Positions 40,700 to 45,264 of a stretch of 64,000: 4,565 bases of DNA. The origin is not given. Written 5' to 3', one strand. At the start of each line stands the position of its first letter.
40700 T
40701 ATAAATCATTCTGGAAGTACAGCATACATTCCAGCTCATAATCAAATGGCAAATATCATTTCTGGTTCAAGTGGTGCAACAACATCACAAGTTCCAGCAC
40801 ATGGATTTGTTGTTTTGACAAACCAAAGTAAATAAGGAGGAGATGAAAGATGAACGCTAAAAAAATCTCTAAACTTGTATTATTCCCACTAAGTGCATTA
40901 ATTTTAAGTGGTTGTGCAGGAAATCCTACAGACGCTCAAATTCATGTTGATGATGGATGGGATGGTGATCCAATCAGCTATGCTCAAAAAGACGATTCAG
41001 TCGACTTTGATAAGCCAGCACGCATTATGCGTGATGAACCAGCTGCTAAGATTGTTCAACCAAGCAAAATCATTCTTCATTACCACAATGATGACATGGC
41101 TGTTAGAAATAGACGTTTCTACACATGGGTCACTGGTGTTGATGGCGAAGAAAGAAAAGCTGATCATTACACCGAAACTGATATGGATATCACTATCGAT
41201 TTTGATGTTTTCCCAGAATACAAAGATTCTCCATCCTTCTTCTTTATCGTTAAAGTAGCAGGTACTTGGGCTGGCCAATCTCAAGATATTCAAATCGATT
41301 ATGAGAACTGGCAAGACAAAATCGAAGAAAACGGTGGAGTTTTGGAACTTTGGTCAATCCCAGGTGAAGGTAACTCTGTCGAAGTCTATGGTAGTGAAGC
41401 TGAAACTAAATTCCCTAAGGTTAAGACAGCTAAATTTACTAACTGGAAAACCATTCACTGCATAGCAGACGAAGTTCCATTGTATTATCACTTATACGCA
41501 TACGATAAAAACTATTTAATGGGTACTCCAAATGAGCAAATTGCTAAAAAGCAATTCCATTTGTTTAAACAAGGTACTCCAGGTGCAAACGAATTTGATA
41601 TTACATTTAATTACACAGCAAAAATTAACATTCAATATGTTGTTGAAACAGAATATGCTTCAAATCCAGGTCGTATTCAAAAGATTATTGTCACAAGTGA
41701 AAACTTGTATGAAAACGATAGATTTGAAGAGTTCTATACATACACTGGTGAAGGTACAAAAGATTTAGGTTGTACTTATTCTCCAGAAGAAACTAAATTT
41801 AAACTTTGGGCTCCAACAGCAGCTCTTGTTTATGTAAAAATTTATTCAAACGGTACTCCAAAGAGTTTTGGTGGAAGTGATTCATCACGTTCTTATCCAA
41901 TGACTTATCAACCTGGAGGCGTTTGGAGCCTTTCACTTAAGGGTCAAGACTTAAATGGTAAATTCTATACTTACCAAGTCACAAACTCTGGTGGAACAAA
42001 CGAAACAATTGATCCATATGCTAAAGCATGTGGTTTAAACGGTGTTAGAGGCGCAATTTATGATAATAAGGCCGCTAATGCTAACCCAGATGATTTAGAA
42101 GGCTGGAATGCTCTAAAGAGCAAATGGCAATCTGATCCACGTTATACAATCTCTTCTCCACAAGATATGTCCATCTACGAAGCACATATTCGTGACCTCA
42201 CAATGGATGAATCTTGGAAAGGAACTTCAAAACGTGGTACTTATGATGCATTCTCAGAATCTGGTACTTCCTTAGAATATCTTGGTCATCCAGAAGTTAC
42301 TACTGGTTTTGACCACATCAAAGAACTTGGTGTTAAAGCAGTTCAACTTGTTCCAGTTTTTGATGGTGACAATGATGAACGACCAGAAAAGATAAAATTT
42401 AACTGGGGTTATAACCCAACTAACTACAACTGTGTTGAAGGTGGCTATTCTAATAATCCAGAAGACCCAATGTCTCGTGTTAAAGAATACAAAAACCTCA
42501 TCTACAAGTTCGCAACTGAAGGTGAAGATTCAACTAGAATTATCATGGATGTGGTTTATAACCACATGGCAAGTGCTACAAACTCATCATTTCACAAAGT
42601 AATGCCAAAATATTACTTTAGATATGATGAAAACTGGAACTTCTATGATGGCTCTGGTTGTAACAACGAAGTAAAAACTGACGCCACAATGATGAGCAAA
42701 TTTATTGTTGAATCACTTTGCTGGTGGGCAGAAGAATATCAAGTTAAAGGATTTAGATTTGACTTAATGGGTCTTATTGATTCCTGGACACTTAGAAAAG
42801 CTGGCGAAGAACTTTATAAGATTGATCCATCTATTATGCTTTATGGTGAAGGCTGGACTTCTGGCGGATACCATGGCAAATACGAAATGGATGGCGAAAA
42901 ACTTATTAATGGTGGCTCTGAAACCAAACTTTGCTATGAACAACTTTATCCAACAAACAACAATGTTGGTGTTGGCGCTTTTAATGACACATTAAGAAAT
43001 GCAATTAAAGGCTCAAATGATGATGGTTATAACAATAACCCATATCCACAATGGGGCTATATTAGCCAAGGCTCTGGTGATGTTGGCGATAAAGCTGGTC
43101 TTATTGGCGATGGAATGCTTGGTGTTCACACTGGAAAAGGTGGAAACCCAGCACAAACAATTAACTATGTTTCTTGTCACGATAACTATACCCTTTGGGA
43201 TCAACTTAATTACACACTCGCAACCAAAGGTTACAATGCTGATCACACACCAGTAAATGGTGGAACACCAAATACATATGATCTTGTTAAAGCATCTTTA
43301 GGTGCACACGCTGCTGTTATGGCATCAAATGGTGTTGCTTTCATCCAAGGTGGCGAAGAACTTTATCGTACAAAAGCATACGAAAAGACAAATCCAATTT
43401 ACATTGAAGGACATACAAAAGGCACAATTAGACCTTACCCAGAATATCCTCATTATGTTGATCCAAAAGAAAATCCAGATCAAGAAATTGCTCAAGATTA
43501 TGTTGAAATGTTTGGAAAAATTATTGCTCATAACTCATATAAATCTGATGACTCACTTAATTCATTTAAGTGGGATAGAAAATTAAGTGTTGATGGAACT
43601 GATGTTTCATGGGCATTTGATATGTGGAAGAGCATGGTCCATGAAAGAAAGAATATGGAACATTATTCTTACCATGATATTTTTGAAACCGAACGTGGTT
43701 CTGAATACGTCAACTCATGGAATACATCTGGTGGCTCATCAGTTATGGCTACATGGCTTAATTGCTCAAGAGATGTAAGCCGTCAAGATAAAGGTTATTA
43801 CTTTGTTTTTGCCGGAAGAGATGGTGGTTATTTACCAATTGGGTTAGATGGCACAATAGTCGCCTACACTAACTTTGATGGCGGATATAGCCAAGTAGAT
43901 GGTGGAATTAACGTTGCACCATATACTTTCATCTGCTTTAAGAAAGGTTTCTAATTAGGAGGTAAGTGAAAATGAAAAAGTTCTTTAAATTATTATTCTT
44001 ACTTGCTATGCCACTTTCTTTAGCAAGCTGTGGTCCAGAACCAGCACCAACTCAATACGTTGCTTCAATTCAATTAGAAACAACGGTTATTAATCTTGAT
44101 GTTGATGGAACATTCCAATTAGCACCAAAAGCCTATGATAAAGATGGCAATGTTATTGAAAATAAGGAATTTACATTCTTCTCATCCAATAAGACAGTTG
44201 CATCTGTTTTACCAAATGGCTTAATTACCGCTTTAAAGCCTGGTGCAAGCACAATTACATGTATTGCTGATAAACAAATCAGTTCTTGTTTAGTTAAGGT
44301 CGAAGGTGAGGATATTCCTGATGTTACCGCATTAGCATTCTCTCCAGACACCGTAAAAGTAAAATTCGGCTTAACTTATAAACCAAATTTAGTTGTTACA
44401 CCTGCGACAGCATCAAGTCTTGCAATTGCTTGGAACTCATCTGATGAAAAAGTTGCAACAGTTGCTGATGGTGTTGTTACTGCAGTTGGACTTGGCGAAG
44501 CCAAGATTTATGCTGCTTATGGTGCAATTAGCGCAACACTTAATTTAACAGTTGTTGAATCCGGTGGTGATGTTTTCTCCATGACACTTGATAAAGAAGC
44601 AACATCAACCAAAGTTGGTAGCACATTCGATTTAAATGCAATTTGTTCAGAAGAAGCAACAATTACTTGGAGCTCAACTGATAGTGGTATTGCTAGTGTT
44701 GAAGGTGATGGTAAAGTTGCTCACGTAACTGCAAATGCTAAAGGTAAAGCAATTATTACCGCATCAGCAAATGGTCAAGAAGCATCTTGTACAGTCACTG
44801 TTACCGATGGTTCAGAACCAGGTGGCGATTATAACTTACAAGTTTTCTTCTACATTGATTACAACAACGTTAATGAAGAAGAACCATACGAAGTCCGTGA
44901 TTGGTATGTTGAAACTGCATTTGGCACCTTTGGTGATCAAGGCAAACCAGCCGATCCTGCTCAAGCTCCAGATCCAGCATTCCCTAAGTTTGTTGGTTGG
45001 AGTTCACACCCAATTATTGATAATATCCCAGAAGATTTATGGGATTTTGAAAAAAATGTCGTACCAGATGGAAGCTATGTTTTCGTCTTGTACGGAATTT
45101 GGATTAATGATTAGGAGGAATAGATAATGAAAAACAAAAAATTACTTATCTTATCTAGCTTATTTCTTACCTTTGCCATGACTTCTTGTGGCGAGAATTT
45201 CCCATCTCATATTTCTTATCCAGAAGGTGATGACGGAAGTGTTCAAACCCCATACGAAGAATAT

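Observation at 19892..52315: ~32-kb lipoprotein-based starch utilisation locus: a Sus/amylosome analogue without dockerins or TonB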

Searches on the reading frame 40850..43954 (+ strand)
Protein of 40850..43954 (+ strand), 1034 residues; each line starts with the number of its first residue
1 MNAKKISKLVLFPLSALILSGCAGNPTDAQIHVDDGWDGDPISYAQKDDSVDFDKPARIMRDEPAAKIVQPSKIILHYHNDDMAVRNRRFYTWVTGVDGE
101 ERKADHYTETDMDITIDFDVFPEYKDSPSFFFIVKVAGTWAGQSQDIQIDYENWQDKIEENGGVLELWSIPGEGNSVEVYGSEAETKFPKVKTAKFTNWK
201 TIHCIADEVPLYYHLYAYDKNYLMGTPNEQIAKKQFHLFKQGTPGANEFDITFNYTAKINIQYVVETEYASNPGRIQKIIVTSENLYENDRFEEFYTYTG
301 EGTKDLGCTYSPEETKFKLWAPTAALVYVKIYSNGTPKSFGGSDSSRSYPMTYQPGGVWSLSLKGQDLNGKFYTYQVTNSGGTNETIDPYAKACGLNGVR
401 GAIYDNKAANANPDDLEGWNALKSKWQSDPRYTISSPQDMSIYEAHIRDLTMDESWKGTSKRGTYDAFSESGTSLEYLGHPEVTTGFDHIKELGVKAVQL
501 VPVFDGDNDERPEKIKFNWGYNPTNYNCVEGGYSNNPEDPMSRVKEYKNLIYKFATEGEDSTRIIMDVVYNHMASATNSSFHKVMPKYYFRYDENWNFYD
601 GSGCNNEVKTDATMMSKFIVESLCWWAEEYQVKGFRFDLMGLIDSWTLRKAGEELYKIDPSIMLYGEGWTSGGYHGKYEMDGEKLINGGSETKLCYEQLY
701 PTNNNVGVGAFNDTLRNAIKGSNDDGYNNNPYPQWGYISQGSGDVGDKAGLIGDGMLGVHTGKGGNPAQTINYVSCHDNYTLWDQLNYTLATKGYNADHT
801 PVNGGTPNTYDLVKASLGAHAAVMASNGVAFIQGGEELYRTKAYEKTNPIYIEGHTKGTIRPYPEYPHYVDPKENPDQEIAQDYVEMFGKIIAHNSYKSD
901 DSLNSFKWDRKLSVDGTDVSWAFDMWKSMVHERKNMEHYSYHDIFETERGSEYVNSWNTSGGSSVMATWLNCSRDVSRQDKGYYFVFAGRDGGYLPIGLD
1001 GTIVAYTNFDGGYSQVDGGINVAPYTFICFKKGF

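Call 5: search_protein_families(library=pfam, proteins=[window:40850-43954:+], max_evalue=0.01)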
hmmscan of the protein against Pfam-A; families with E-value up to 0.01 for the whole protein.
window:40850-43954:+ (1034 aa): 2 families
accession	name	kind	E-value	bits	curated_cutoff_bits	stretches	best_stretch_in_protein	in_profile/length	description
PF02922.24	CBM_48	-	2.7e-13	50.5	22.4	1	306-391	2-83/83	Carbohydrate-binding module 48 (Isoamylase N-terminal domain)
PF03714.20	PUD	-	0.01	17.2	25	0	74-153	2-81/97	Bacterial pullanase-associated domain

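Call 63: search_protein_families(library=ncbifam, proteins=[window:40850-43954:+], max_evalue=0.00001)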
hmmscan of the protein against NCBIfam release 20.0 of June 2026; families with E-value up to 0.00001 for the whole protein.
window:40850-43954:+ (1034 aa): 7 families
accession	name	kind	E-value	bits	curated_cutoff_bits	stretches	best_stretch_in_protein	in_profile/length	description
TIGR02104.1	pulA_typeI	equivalog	3.6e-134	448.1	504.5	1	304-944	10-537/605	type I pullulanase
TIGR02103.1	pullul_strch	subfamily_domain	2.1e-80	271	697.6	3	516-723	377-569/900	pullulanase-type alpha-1,6-glucosidase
TIGR02102.1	pullulan_Gpos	equivalog_domain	2.5e-60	204.4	1042.25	1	293-911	310-869/1113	pullulanase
TIGR02100.1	glgX_debranch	equivalog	8.9e-32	110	640.9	1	305-640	6-343/688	glycogen debranching protein GlgX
NF002983.0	PRK03705.1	equivalog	1.1e-25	89.8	901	1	425-642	137-340/658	glycogen debranching protein GlgX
TIGR02402.1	trehalose_TreZ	equivalog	6.7e-16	57.7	538.8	1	315-644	1-251/545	malto-oligosyltrehalose trehalohydrolase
NF011082.0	PRK14510.1-1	equivalog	1.6e-09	35.7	2511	1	429-640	145-342/1410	bifunctional glycogen debranching protein GlgX/4-alpha-glucanotransferase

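Call 79: search_solved_structures(query=window:40850-43954:+, max_evalue=1e-20)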
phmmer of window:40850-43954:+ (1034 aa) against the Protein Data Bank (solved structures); distinct sequences matched with E-value up to 1e-20: 25.
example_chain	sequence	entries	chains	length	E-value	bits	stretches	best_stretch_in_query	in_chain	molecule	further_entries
6jeq_A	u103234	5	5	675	8.8e-96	324.8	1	289-843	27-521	Pulullanase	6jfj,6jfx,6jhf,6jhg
6jhh_A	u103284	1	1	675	9.8e-95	321.3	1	289-843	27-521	Pulullanase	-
6jhi_A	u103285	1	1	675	1e-94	321.2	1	289-843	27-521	Pulullanase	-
2wan_A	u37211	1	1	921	1.5e-91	310.7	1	296-843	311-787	PULLULANASE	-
7lsa_A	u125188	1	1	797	5.5e-81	275.8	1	293-844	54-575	Pullulanase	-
9qfa_A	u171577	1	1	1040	7.7e-81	275.3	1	293-844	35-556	Ruminococcus bromii Amy12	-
7lsr_A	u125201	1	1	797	6e-80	272.4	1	293-844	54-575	Pullulanase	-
7lsu_A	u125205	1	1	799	6.1e-80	272.3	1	293-844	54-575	Pullulanase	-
7lst_A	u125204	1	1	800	6.1e-80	272.3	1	293-844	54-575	Pullulanase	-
3wdh_A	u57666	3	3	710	7.5e-80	272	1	289-843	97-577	Type I pullulanase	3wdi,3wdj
9qf8_A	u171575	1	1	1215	4.2e-78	266.3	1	285-844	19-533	Ruminococcus bromii Amy10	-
2e8y_A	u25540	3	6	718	1.1e-72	248.3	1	292-842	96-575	AmyX protein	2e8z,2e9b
6j33_A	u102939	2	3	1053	3e-47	164.1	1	516-846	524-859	pullulanase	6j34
2yoc_A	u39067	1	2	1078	9.9e-47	162.4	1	515-846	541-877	PULLULANASE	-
6j35_A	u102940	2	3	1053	5.5e-46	159.9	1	516-846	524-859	Pullulanase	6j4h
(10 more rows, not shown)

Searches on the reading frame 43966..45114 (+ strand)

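Call 5: search_protein_families(library=pfam, proteins=[window:43966-45114:+], max_evalue=0.01)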
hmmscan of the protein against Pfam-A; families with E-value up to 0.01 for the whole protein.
window:43966-45114:+ (382 aa): 4 families
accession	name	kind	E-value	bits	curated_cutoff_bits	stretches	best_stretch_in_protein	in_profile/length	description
PF02368.24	Big_2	-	1.9e-24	85.9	22.8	3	120-187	2-70/79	Bacterial Ig-like domain (group 2)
PF20578.4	aBig_2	-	5.1e-05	23.4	27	0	209-277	13-80/89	Atrophied bacterial Ig domain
PF21461.3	HL_N-beta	-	0.00041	20.5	27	0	63-105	8-49/57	Hyaluronate lyase, N-terminal beta-sheet domain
PF22359.2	Big-like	-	0.0083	16.8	27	0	164-196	13-46/48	Bacterial Ig-like domain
